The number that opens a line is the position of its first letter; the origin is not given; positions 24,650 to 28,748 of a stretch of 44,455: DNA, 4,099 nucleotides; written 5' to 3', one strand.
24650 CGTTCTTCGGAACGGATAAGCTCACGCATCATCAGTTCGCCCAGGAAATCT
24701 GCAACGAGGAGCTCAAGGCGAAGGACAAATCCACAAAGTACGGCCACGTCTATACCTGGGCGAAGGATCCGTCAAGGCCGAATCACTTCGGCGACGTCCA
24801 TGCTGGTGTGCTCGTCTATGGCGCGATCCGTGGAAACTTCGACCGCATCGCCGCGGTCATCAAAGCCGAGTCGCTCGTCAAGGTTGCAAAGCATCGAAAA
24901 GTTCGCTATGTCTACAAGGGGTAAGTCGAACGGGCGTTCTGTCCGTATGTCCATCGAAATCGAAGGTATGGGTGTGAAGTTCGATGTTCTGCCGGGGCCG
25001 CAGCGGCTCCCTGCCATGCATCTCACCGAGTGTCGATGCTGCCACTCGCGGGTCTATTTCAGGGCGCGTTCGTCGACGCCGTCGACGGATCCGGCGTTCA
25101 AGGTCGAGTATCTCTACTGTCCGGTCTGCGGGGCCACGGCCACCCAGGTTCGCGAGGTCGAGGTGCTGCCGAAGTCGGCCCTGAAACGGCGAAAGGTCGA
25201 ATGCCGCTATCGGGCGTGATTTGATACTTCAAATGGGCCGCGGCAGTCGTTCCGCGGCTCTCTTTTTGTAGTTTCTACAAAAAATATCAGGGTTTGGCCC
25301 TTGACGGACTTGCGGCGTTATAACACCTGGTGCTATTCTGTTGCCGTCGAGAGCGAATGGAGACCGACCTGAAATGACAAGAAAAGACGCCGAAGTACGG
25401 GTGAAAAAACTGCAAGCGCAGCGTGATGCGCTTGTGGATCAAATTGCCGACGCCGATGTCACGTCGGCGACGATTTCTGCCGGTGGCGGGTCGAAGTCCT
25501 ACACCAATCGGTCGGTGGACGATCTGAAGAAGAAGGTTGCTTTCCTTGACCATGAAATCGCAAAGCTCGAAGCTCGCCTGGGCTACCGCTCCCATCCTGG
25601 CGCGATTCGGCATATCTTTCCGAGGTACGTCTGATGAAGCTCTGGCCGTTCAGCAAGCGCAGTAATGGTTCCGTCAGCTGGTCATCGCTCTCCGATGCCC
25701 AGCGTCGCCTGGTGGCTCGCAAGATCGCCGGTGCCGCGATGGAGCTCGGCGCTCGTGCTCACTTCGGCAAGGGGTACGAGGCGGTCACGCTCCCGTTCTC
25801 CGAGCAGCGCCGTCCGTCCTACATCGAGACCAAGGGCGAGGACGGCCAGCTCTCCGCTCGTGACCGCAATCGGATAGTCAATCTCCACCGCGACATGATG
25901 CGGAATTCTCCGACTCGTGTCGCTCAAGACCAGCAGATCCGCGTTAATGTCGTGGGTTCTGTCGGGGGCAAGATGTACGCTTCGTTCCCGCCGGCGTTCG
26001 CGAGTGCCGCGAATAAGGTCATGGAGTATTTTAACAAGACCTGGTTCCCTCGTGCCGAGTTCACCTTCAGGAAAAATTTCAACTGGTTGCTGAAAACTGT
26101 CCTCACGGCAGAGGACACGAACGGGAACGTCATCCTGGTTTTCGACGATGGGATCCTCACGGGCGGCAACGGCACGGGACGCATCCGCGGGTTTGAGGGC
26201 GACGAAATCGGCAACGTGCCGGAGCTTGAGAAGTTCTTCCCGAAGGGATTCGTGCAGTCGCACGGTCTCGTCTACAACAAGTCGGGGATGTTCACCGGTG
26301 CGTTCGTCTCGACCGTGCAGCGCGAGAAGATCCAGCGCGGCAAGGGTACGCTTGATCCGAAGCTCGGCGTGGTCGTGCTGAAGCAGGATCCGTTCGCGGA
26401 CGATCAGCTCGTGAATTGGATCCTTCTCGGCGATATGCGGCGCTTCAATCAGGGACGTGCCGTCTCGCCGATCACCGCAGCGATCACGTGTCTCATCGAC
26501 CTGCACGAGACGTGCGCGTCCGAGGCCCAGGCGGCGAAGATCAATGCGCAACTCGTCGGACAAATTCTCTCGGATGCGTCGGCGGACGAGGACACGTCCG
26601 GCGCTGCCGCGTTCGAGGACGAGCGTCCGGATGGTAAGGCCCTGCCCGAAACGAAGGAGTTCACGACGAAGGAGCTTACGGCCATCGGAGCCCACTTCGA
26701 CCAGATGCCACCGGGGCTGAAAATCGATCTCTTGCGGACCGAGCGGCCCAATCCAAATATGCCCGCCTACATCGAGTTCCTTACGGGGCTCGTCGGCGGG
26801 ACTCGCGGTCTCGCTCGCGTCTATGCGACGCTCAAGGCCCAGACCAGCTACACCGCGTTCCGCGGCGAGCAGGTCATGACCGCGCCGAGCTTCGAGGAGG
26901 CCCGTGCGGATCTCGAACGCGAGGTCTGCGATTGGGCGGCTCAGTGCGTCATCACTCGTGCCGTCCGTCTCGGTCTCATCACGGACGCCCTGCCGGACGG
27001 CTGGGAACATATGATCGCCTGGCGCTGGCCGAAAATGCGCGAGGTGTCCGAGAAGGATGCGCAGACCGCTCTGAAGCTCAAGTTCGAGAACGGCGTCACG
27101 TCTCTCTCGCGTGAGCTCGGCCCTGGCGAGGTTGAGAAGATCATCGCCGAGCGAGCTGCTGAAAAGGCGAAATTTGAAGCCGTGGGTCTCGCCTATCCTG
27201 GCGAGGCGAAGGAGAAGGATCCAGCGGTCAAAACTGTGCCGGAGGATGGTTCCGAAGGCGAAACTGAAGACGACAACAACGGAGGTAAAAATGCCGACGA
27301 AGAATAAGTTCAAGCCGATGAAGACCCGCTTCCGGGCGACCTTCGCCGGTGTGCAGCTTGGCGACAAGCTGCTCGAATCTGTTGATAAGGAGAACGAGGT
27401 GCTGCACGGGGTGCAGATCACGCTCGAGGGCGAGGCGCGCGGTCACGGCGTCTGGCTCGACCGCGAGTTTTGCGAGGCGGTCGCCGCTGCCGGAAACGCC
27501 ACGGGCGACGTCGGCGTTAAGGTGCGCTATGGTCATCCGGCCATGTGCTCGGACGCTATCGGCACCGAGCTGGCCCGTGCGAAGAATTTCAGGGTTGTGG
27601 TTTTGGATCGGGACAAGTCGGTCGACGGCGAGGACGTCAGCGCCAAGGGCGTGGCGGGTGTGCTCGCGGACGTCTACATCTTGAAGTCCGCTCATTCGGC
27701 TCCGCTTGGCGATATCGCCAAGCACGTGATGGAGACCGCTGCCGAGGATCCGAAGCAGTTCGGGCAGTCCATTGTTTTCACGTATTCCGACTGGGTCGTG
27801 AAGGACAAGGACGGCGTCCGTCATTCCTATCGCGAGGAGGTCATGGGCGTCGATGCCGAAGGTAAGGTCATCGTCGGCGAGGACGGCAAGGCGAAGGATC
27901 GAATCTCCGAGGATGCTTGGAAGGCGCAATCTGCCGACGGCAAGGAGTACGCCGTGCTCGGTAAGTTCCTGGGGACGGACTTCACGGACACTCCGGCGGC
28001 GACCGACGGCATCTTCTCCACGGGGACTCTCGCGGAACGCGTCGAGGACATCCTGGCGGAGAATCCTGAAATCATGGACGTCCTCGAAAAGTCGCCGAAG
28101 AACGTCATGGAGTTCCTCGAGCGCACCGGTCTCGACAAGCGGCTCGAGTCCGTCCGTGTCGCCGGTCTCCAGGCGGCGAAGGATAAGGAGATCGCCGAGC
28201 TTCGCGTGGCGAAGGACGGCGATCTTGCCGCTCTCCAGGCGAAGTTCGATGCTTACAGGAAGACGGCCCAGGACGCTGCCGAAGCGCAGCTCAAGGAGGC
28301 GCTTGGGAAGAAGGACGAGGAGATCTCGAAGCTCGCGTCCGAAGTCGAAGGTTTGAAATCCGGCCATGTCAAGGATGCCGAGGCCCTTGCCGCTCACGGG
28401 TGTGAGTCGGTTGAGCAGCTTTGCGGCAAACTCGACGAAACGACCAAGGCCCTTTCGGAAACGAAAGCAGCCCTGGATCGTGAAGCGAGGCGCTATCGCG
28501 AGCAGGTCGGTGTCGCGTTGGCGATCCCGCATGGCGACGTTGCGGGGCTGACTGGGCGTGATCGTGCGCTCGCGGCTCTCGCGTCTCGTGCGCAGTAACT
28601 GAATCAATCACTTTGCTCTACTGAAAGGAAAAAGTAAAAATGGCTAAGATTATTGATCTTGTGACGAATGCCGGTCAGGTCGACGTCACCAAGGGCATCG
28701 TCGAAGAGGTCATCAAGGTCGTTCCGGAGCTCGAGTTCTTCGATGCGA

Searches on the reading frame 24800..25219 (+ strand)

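Call 16: search_protein_families(library=pfam, max_evalue=0.1, proteins=[window:24800-25219:+])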
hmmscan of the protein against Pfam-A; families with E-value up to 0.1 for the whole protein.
window:24800-25219:+ (139 aa): 1 family
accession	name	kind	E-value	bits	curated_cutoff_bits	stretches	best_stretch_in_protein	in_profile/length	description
PF22811.2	Zn_ribbon_NrdR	-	0.058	13.8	27.2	1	106-135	2-31/42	Transcriptional repressor NrdR-like, N-terminal domain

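Call 17: search_protein_families(library=phrogs, max_evalue=0.01, proteins=[window:24800-25219:+])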
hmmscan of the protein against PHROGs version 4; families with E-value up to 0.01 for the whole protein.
window:24800-25219:+ (139 aa): 0 families

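Call 87: search_protein_families(library=ncbifam, max_evalue=1, proteins=[window:24800-25219:+])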
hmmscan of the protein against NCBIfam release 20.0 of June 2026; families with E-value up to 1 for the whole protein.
window:24800-25219:+ (139 aa): 1 family
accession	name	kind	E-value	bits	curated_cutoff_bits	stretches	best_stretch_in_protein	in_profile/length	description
TIGR03655.1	anti_R_Lar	subfamily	0.041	14.2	39.6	0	107-121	4-18/55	Lar family restriction alleviation protein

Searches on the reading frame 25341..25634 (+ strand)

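Call 16: search_protein_families(library=pfam, max_evalue=0.1, proteins=[window:25341-25634:+])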
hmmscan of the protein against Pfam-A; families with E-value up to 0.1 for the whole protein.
window:25341-25634:+ (97 aa): 13 families
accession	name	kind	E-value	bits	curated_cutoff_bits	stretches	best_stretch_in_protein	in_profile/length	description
PF08946.15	Osmo_CC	-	0.0002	22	24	0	60-79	15-34/46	Osmosensory transporter coiled coil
PF02831.20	gpW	-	0.0043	17.3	22.5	1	22-73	4-53/66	gpW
PF06698.16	DUF1192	-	0.0054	17.3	25.5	1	58-80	21-43/58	Protein of unknown function (DUF1192)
PF07716.20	bZIP_2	-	0.019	15.5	22.3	0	56-78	31-53/54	Basic region leucine zipper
PF16326.10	ABC_tran_CTD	-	0.027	15.1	32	0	57-80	8-31/69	ABC transporter C-terminal domain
PF11855.13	DUF3375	-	0.03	13.6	28.6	0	13-38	132-157/474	Protein of unknown function (DUF3375)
PF01202.28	SKI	-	0.034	14.7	22.1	0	6-41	105-141/159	Shikimate kinase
PF19645.4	DUF6148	-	0.037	14.6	27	1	38-84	19-66/74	Family of unknown function (DUF6148)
PF06810.17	Phage_scaffold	-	0.043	14.2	35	1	15-75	30-81/170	Phage capsid assembly scaffolding protein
PF04977.20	DivIC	-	0.045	14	28.9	0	56-79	23-46/80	Septum formation initiator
PF02403.27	Seryl_tRNA_N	-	0.059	14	28.2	0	13-80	37-97/108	Seryl-tRNA synthetase N-terminal domain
PF25764.1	KIF21A_4th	-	0.06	13.4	33.1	1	16-79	65-119/183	KIF21A-like domain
PF25802.1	WWC1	-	0.074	13.4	27.8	0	11-39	91-118/135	WWC1-like, helical hairpin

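Call 17: search_protein_families(library=phrogs, max_evalue=0.01, proteins=[window:25341-25634:+])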
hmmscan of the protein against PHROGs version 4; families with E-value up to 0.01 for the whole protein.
window:25341-25634:+ (97 aa): 1 family
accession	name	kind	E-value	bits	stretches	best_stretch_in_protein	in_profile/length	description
phrog_32506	-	unknown function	0.0067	17.6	0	56-83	9-36/86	-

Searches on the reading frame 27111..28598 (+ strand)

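Call 16: search_protein_families(library=pfam, max_evalue=0.1, proteins=[window:27111-28598:+])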
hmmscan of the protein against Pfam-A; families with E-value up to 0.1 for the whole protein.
window:27111-28598:+ (495 aa): 2 families
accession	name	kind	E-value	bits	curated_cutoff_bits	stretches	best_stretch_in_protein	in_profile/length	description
PF24211.1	DUF7432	-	0.019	15.7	27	0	289-397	12-102/120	Family of unknown function (DUF7432)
PF21928.1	XLF_CC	-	0.05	13.9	27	0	387-409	20-42/53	XLF protein coiled-coil region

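Call 17: search_protein_families(library=phrogs, max_evalue=0.01, proteins=[window:27111-28598:+])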
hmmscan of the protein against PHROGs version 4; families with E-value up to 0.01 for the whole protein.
window:27111-28598:+ (495 aa): 0 families
